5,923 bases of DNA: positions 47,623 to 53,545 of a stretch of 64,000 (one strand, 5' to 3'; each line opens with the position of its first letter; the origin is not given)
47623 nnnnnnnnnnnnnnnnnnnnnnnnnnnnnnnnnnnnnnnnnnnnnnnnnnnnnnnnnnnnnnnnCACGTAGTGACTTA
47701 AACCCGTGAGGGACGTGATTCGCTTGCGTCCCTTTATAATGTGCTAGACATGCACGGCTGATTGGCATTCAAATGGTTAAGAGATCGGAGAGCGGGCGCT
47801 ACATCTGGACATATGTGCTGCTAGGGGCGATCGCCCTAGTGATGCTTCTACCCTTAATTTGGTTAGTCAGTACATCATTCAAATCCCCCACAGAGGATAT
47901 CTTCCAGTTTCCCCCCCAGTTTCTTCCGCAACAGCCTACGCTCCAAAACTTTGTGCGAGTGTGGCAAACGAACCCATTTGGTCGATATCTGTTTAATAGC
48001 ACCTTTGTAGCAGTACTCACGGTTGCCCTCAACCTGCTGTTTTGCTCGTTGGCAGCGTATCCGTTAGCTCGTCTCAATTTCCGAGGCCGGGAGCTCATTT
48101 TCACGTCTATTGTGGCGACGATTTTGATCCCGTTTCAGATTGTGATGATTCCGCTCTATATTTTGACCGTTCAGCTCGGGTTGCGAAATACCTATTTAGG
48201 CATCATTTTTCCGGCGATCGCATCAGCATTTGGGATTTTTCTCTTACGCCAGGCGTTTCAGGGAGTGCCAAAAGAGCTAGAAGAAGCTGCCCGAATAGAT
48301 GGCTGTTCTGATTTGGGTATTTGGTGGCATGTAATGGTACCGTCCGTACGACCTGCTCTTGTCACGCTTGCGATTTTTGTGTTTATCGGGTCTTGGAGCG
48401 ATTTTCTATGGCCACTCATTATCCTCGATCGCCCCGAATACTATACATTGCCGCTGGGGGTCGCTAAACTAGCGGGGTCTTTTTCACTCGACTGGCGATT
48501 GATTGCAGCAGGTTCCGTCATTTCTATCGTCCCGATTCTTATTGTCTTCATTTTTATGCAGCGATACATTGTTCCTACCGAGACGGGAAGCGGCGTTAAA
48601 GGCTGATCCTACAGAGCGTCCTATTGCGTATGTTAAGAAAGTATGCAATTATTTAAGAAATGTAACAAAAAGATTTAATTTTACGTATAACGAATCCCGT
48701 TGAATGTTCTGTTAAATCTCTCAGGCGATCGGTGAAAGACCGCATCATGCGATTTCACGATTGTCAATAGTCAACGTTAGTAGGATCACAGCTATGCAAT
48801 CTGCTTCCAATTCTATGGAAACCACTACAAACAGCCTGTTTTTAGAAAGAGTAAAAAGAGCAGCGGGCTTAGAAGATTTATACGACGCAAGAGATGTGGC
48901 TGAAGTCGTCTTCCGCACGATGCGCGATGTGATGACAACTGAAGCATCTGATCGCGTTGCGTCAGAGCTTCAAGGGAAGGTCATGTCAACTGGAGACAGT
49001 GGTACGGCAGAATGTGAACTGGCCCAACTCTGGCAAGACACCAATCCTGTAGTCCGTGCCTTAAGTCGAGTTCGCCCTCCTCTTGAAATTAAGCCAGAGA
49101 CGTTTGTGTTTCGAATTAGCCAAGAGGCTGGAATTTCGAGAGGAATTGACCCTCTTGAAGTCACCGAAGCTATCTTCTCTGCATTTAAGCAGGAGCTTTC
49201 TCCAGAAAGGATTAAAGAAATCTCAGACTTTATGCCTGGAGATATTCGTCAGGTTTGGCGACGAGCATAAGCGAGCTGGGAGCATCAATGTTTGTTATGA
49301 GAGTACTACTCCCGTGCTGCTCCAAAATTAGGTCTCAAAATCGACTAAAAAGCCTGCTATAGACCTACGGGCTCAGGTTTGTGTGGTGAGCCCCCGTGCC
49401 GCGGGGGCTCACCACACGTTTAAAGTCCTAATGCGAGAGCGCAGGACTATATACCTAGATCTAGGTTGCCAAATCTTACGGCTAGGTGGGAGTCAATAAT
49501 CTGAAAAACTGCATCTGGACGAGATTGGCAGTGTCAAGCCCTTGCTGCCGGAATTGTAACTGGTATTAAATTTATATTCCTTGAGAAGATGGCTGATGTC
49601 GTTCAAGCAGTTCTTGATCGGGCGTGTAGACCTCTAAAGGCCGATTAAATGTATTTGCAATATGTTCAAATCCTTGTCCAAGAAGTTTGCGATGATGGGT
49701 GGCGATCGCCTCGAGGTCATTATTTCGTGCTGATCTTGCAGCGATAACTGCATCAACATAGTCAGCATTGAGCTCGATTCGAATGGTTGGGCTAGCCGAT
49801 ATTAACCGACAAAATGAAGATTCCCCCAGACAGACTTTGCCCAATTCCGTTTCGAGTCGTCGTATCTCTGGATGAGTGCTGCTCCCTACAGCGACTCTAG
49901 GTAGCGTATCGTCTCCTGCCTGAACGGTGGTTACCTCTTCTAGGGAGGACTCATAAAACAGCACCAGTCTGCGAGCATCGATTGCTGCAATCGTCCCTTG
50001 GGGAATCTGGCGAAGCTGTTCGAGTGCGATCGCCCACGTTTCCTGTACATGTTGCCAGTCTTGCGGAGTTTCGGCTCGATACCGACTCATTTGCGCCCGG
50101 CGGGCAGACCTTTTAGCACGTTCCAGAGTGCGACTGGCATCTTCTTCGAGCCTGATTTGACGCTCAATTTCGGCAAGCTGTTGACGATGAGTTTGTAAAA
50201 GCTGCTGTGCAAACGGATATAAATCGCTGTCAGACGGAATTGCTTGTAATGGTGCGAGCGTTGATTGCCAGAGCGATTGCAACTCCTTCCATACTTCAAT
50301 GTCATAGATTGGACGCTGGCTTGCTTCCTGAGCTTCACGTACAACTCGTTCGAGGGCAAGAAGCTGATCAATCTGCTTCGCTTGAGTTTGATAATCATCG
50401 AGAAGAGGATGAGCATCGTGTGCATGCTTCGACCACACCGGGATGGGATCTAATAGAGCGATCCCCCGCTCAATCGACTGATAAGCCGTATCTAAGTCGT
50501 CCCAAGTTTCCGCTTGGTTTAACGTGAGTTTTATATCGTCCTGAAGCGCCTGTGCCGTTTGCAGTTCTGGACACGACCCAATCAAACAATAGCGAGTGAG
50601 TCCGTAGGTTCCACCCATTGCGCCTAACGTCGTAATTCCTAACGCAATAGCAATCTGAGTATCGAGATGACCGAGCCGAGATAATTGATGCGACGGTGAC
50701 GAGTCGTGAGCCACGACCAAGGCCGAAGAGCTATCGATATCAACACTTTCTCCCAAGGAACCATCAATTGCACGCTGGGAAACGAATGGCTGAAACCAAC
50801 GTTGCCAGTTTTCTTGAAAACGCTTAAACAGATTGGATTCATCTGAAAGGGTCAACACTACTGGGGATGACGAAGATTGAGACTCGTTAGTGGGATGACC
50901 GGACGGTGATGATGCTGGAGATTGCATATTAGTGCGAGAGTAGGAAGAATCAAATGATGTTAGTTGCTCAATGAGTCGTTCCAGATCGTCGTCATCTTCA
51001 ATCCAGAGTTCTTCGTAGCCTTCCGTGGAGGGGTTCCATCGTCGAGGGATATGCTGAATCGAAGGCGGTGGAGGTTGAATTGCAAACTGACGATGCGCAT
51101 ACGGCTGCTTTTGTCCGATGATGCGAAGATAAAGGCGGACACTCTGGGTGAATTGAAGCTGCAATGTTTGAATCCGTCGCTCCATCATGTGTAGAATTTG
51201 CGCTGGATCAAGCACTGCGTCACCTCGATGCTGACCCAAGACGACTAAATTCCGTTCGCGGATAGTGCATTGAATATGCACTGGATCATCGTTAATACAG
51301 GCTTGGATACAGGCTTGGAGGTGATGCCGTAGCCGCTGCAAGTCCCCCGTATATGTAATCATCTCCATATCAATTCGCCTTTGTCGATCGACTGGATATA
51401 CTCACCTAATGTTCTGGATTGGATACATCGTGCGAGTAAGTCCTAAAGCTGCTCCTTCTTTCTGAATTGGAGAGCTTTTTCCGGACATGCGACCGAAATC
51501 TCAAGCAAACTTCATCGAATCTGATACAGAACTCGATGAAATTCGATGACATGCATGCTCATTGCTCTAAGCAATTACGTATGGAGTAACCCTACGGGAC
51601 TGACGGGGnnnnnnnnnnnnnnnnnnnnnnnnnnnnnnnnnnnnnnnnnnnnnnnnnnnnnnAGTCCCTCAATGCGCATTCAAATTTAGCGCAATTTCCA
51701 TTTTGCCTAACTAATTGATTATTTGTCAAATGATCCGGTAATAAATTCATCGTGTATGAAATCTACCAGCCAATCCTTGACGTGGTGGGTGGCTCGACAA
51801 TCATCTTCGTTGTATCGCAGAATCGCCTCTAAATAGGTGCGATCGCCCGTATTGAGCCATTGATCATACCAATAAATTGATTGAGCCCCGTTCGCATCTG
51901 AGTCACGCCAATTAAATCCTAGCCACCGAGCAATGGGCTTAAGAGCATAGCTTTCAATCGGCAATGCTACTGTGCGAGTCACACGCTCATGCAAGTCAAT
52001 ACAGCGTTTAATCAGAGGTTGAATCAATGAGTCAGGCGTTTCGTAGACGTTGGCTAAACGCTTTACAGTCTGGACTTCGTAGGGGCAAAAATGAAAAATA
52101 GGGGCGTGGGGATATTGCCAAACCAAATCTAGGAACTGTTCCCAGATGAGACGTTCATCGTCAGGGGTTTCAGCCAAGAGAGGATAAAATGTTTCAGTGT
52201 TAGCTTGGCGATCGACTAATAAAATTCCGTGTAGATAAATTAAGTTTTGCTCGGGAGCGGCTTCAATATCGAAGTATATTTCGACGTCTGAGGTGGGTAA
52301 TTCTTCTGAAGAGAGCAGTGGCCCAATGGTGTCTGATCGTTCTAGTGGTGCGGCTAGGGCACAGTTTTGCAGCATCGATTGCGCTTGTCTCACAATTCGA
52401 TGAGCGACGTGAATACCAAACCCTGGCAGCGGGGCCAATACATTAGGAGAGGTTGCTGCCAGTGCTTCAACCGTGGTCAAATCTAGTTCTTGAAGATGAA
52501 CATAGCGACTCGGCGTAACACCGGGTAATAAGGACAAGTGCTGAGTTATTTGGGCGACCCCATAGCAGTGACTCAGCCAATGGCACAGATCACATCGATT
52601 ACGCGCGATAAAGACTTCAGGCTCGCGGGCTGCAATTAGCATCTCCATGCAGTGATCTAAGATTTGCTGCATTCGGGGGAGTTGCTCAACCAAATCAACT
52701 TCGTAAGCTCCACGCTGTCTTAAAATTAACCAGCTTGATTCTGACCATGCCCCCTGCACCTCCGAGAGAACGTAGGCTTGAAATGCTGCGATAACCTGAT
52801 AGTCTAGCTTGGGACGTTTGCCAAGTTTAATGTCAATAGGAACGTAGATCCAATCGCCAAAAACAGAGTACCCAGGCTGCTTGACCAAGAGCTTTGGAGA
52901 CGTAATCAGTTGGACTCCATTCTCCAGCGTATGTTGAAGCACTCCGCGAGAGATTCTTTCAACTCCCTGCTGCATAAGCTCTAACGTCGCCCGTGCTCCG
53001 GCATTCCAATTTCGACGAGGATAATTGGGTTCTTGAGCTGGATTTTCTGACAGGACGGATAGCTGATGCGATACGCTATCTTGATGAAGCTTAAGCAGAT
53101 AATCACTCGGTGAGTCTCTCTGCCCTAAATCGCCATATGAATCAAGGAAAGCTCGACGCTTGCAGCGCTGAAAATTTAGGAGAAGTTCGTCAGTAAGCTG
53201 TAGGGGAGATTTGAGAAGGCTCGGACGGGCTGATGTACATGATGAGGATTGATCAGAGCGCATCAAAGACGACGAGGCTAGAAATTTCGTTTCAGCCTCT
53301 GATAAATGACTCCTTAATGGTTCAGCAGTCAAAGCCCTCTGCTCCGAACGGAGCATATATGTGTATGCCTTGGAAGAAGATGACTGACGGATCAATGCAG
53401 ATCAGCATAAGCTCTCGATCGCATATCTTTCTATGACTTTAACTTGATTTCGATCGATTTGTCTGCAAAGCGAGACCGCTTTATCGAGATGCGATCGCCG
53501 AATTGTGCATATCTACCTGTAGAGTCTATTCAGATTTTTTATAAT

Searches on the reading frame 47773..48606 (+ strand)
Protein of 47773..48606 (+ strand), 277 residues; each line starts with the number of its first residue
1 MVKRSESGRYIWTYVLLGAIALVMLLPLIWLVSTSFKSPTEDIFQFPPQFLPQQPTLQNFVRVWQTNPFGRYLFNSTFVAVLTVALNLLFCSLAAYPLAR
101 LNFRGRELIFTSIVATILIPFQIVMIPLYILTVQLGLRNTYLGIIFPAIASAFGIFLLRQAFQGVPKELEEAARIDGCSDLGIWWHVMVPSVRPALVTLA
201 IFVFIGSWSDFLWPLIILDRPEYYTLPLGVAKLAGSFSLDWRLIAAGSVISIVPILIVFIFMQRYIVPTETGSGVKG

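Call 79: search_protein_families(library=pfam, proteins=[window:47773-48606:+], max_evalue=0.00001)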
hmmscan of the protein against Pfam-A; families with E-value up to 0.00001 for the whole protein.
window:47773-48606:+ (277 aa): 1 family
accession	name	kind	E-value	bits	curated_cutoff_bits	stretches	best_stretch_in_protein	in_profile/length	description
PF00528.27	BPD_transp_1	-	1.9e-19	70.5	26.4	1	93-268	7-180/184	Binding-protein-dependent transport system inner membrane component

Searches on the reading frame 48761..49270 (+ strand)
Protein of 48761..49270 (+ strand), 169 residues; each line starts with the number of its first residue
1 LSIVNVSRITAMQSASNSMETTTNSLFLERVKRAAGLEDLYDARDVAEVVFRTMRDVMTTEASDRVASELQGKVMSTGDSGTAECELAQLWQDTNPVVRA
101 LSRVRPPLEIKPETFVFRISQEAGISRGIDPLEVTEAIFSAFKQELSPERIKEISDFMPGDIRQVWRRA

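Call 79: search_protein_families(library=pfam, proteins=[window:48761-49270:+], max_evalue=0.00001)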
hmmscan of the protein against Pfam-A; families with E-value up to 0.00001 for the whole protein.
window:48761-49270:+ (169 aa): 1 family
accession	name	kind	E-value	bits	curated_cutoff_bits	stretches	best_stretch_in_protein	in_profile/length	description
PF10025.14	DUF2267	-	3.4e-23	82.6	29.8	1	27-164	4-121/122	Uncharacterized conserved protein (DUF2267)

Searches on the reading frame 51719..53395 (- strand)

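Call 79: search_protein_families(library=pfam, proteins=[window:51719-53395:-], max_evalue=0.00001)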
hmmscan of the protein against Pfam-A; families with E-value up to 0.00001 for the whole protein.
window:51719-53395:- (558 aa): 1 family
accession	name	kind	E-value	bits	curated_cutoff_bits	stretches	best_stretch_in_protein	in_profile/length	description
PF13482.12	RNase_H_2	-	4.6e-49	167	22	1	373-544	1-165/165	RNase_H superfamily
